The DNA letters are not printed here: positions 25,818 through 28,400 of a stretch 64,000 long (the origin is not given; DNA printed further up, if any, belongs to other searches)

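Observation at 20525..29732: Nine-gene multihaem cytochrome / beta-propeller / HAMP cluster without a porin: candidate undescribed electron-transfer system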

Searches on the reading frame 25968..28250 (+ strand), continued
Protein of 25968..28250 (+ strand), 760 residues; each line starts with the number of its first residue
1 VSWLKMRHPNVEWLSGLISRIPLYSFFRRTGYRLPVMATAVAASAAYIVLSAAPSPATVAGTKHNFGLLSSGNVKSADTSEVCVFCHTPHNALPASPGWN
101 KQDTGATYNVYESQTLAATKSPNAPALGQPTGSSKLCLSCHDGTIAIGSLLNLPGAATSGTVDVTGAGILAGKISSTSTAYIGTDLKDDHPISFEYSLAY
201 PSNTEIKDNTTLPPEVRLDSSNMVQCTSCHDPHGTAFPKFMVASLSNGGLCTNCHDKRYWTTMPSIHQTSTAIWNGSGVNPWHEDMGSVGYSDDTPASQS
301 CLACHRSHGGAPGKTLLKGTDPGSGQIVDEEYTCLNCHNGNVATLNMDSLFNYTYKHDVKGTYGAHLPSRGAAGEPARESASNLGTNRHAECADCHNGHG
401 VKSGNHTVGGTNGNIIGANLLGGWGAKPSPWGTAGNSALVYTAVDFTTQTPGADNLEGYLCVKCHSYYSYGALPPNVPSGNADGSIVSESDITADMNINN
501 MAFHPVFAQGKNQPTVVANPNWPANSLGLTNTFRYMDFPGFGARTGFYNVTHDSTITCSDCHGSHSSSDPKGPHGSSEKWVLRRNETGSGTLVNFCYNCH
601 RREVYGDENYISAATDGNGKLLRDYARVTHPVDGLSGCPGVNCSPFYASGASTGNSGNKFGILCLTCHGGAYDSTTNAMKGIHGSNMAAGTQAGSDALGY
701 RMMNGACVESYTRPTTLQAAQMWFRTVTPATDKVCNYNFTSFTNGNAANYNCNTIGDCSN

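Call 59: find_encoding_contigs(protein=P0245, flank=10000, max_places=1)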
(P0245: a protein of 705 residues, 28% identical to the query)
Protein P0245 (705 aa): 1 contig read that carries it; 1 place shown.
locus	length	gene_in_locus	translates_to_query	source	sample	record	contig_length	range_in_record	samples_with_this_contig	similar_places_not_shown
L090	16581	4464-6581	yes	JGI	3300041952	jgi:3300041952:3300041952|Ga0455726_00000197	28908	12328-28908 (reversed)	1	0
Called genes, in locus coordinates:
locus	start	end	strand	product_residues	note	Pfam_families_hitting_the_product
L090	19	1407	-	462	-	-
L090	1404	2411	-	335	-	-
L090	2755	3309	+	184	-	PF13174:TPR_6 (faint), PF21033:RMD1-3 (faint), PF23914:TPR_CcmH_CycH (faint), PF24575:TPR_Slam (faint), PF13414:TPR_11, PF00515:TPR_1 (weak), PF13414:TPR_11, PF13431:TPR_17 (weak), +5 more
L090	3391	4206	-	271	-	PF02085:Cytochrom_CIII (faint), PF14522:Cytochrome_C7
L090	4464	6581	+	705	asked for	-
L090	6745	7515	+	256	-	-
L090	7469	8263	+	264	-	-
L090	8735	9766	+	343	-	-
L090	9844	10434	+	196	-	PF09699:Paired_CXXCH_1 (faint)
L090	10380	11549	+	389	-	PF08450:SGL (faint), PF01731:Arylesterase (faint), PF06739:SBBP (faint), PF25021:TEN_NHL (faint), PF01436:NHL (weak), PF17170:DUF5128 (weak)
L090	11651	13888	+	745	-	PF14522:Cytochrome_C7 (faint), PF14537:Cytochrom_c3_2 (faint), PF09699:Paired_CXXCH_1 (weak)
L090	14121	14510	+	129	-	PF09699:Paired_CXXCH_1 (weak)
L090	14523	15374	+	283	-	PF02085:Cytochrom_CIII (faint), PF14522:Cytochrome_C7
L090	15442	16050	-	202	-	PF00551:Formyl_trans_N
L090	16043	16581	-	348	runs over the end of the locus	PF00586:AIRS, PF02769:AIRS_C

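Call 67: search_protein_representatives(alignment_id=A2)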
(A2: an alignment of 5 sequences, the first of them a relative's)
Query: 5 sequences, 729 profile positions. Proteins with E-value up to 0.001 (for the whole library): 203; up to 1e-10: 88; up to 1e-30: 63. The best 150 are listed.
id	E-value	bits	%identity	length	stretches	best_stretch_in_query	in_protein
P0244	0.0e+00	1283.1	-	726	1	2-729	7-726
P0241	1.9e-258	876.2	-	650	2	20-506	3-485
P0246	5.0e-251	851.6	-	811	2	11-563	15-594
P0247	3.2e-197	673.8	-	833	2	10-566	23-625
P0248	8.1e-184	629.4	-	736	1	12-729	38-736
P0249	8.4e-84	298.8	-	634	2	23-530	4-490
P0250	3.7e-83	296.7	-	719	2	11-538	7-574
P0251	6.5e-80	285.9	-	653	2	13-501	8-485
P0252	4.4e-78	279.9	-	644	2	13-503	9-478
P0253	1.7e-74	268.0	-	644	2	12-531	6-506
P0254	5.4e-73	263.1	-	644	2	18-479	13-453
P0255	5.9e-73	262.9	-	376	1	17-375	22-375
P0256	6.1e-72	259.6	-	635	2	21-485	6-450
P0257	3.3e-71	257.2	-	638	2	18-527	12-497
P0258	1.9e-68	248.0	-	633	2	18-506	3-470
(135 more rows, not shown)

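Call 78: predict_structure(alignment_id=A4)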
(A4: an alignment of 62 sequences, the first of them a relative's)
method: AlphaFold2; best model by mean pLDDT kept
length: 650 residues; sequences in the alignment: 62
mean_pLDDT: 92.1   pTM: 0.72
mean pLDDT of the five models: 92.1, 91.7, 90.4, 90.2, 89.6
residues with pLDDT >= 90: 531; 70-90: 86; 50-70: 13; < 50: 20
segments of 3 or more residues with pLDDT < 50: 1-19
pLDDT, mean of each block of 10 residues (from residue 1): 43 45 90 97 93 97 94 97 88 95 96 98 90 98 94 97 95 95 96 95 95 96 96 93 88 96 94 95 97 95 96 90 96 94 95 68 94 89 91 90 94 74 76 96 93 96 92 96 93 97 97 94 97 97 98 94 98 97 98 95 97 96 91 96 95
secondary structure, 60 per line:
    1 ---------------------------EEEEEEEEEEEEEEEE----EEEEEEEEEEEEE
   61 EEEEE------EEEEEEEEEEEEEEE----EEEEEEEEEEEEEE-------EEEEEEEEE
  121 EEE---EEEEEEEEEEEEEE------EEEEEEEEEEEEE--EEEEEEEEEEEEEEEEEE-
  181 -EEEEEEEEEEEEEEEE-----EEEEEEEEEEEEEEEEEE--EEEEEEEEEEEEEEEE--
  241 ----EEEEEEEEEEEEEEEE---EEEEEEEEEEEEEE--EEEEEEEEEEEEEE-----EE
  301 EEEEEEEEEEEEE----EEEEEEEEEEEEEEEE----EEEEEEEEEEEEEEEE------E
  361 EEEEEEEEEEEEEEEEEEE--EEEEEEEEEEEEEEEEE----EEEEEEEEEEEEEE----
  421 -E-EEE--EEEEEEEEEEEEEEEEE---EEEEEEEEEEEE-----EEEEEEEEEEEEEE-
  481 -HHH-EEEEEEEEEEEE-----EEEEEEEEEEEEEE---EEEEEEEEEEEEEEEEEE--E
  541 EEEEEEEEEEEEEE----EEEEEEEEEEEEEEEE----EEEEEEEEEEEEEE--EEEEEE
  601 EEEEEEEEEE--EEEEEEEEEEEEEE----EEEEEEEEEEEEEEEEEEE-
elements in order: E28-43 E48-65 E72-86 E91-104 E112-123 E127-140 E147-159 E162-179 E182-197 E203-220 E223-238 E245-260 E264-277 E280-293 E299-313 E318-333 E338-353 E360-379 E382-398 E403-416 E424-426 E429-445 E449-460 E466-479 E486-497 E503-516 E520-537 E540-554 E559-574 E579-592 E595-610 E613-626 E631-649

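Call 81: fold_search(model_id=the predicted structure, library=pdb)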
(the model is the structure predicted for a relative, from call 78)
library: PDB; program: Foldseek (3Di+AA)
matches with E <= 10: 816; with E <= 0.001: 251
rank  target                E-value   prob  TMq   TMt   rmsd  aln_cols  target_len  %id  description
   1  2hdf                  9.9e-09  1.00  0.19  0.20  20.0       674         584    9  Crystal structure of the Colicin I receptor Cir from E.coli (released 2007-05-08)
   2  6r2q_B                6.7e-08  1.00  0.29  0.29  20.5       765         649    8  Structure of the Mtr complex (released 2020-04-22)
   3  6h7f_A                8.9e-08  1.00  0.19  0.18  24.1       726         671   10  Crystal structure of BauA, the Ferric preacinetobactin receptor from Acinetobacter baumannii in complex with Fe3+-Prea (released 2018-10-10)
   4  2hdi_A                1.2e-07  1.00  0.28  0.30  20.4       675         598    8  Crystal structure of the Colicin I receptor Cir from E.coli in complex with receptor binding domain of Colicin Ia. (released 2007-05-08)
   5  6h7v_B                1.7e-07  1.00  0.20  0.19  23.4       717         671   10  Crystal structure of BauA, the Ferric preacinetobactin receptor from Acinetobacter baumannii (released 2018-10-10)
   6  9nn6_A                1.9e-07  1.00  0.29  0.29  20.4       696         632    9  E. coli Cir in Complex with the RBD of Microcin V (released 2025-09-24)
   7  9fz5_A                2.2e-07  1.00  0.34  0.31  16.9       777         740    7  Cryo-EM structure of LptDE-YedD complex from Escherichia Coli (released 2025-04-09)
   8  3efm                  2.2e-07  1.00  0.16  0.18  22.3       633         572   11  Structure of the alcaligin outer membrane recepteur FauA from Bordetella pertussis (released 2009-03-31)
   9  6h7v_A                2.3e-07  1.00  0.20  0.19  25.0       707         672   11  Crystal structure of BauA, the Ferric preacinetobactin receptor from Acinetobacter baumannii (released 2018-10-10)
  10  9dir_B                2.6e-07  1.00  0.21  0.22  20.0       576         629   10  Cryo-EM structure of the heme/hemoglobin transporter ChuA, in complex with de novo designed binder G7 (released 2025-05-21)
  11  8h1s_C                2.8e-07  1.00  0.30  0.25  18.1       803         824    8  Crystal structure of apo-LptDE complex (released 2023-10-11)
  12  9fw9_D                3.2e-07  1.00  0.25  0.24  21.8       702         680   11  Cryo-EM structure of the type 1 pilus assembly platform as part of the FimA-bound chaperone-usher pilus complex (FimDH (released 2025-06-04)
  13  9dhe                  3.2e-07  1.00  0.22  0.22  20.2       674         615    8  The crystal structure on the heme/hemoglobin transporter ChuA, in complex with heme (released 2025-05-21)
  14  5fp2_B                4.8e-07  1.00  0.34  0.40  13.2       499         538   11  Crystal structure of the siderophore receptor PirA from Pseudomonas aeruginosa (released 2015-12-09)
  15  3m8d                  5.0e-07  1.00  0.36  0.39  13.4       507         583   10  Crystal structure of spin-labeled BtuB V10R1 with bound calcium and cyanocobalamin (released 2010-09-15)
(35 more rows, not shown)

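Call 82: list_cluster_members(proteins=[window:25968-28247:+, window:24885-25940:+, window:19303-20328:-, window:34418-35401:+])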
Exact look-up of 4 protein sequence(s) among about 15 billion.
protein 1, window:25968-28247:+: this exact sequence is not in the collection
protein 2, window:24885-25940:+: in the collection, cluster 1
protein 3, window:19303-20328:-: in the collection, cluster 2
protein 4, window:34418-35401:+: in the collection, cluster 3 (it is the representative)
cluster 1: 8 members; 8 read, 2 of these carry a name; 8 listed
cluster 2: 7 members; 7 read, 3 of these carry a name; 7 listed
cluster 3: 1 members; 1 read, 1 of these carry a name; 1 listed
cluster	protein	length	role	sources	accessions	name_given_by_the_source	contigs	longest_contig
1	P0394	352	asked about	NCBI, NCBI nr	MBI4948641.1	MAG: 6-bladed beta-propeller [Deltaproteobacteria bacterium] | 6-bladed beta-propeller [Deltaproteobacteria bacterium]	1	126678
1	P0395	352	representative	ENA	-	-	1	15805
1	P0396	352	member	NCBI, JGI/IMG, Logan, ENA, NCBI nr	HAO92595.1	MAG TPA: 6-bladed beta-propeller [Deltaproteobacteria bacterium] | 6-bladed beta-propeller [Deltaproteobacteria bacterium]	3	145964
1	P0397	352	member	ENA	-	-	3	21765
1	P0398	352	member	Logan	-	-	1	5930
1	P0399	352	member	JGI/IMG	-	-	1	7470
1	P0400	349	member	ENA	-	-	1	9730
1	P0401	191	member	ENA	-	-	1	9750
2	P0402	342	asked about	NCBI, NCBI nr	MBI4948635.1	MAG: uroporphyrinogen decarboxylase [Deltaproteobacteria bacterium] | uroporphyrinogen decarboxylase [Deltaproteobacteria bacterium]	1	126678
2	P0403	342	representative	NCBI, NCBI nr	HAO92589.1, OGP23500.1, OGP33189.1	MAG: uroporphyrinogen decarboxylase [Deltaproteobacteria bacterium GWC2_56_8] | MAG: uroporphyrinogen decarboxylase [Deltaproteobacteria bacterium GWB2_55_19]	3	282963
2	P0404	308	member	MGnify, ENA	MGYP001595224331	FL=1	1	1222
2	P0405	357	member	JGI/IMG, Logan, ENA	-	-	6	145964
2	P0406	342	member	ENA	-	-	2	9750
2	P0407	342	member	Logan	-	-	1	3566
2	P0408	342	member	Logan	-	-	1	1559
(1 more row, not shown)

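Call 88: list_cluster_members(proteins=[P0246, P0247, P0248, P0242, P0243, P0249, P0250, P0251, P0252, P0253])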
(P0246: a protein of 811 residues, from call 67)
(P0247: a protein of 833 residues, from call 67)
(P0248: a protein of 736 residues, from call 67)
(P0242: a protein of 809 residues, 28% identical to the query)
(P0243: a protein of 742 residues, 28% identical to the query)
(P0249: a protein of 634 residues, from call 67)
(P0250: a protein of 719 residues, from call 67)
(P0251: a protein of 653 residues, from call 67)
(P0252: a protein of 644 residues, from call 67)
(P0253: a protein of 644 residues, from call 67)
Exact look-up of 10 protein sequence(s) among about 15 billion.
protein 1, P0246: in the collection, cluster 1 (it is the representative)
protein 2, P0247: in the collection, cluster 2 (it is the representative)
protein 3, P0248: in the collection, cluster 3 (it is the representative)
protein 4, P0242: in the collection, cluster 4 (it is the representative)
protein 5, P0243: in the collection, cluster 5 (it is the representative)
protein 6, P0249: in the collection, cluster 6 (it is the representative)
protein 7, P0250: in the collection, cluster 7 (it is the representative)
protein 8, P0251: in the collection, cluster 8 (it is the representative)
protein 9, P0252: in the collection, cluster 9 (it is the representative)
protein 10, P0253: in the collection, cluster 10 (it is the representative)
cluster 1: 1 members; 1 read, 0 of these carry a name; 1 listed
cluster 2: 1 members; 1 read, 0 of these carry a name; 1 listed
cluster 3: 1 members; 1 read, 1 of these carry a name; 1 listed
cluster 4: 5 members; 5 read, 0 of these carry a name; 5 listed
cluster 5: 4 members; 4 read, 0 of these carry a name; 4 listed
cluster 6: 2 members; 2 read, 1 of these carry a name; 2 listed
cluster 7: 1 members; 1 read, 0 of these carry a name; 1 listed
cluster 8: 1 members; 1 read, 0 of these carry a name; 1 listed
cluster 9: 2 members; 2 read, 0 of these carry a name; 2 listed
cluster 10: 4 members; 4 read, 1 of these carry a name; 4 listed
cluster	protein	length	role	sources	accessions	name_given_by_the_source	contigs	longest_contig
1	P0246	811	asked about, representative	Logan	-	-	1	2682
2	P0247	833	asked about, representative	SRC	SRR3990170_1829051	-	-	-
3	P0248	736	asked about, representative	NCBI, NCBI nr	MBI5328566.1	MAG: hypothetical protein HZB80_09825 [Deltaproteobacteria bacterium] | hypothetical protein [Deltaproteobacteria bacterium]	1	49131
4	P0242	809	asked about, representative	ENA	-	-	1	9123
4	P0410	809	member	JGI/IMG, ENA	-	-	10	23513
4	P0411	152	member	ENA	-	-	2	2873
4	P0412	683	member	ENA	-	-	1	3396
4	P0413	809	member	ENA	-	-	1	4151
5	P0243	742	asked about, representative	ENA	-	-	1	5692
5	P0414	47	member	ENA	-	-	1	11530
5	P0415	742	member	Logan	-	-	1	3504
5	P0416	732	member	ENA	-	-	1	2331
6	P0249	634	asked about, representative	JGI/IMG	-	hypothetical protein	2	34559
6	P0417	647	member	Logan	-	-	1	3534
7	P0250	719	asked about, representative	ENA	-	-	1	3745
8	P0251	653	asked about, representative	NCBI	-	-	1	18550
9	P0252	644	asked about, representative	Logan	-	-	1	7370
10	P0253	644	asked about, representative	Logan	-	-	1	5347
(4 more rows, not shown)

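Call 89: find_encoding_contigs(protein=P0085, flank=10000, max_places=1)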
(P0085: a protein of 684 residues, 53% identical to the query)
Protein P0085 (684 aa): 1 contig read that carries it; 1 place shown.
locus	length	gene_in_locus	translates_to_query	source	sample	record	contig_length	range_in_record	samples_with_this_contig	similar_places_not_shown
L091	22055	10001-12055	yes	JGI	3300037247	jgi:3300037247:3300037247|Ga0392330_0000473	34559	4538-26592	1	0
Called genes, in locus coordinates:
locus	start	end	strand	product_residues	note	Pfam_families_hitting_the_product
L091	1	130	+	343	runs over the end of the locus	PF03781:FGE-sulfatase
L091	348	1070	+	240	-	PF03781:FGE-sulfatase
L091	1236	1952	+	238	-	PF03781:FGE-sulfatase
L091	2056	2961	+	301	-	PF03781:FGE-sulfatase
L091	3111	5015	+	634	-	-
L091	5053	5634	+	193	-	PF00672:HAMP (faint)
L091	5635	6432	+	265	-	PF14522:Cytochrome_C7 (faint), PF22113:Mtrc-MtrF_II-IV_dom (faint), PF09699:Paired_CXXCH_1 (faint), PF14537:Cytochrom_c3_2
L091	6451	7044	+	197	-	-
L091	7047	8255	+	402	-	-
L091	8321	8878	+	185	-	PF14537:Cytochrom_c3_2 (faint), PF14522:Cytochrome_C7 (faint), PF09699:Paired_CXXCH_1 (faint)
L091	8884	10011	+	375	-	PF22807:TrAA12 (faint), PF01731:Arylesterase (faint), PF06739:SBBP (faint), PF08450:SGL (weak), PF25021:TEN_NHL (faint), PF01436:NHL (faint), PF18975:DUF5711 (faint), PF17170:DUF5128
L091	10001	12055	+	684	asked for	PF14522:Cytochrome_C7 (faint), PF14537:Cytochrom_c3_2 (faint), PF22113:Mtrc-MtrF_II-IV_dom (faint), PF09699:Paired_CXXCH_1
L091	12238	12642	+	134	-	PF09699:Paired_CXXCH_1 (faint), PF14537:Cytochrom_c3_2 (weak), PF14522:Cytochrome_C7 (weak)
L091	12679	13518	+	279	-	PF02085:Cytochrom_CIII (faint), PF14522:Cytochrome_C7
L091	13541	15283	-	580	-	PF00515:TPR_1 (weak), PF13424:TPR_12 (weak), PF12895:ANAPC3 (weak), PF13414:TPR_11, PF13432:TPR_16, PF14559:TPR_19, PF00515:TPR_1 (weak), PF13414:TPR_11, +9 more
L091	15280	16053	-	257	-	PF00535:Glycos_transf_2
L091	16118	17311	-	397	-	PF00534:Glycos_transf_1, PF13692:Glyco_trans_1_4, PF13524:Glyco_trans_1_2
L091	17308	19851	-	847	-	PF07690:MFS_1 (weak), PF01564:Spermine_synth, PF13181:TPR_8 (faint), PF00515:TPR_1 (weak), PF07719:TPR_2 (weak)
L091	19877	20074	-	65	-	-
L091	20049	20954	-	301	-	PF00535:Glycos_transf_2, PF10111:Glyco_tranf_2_2 (faint)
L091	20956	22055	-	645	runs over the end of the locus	PF13431:TPR_17 (faint), PF13432:TPR_16 (faint), PF14559:TPR_19 (faint), PF21033:RMD1-3 (faint), PF23914:TPR_CcmH_CycH (weak), PF00515:TPR_1 (faint), PF07719:TPR_2 (weak), PF13414:TPR_11 (weak), +5 more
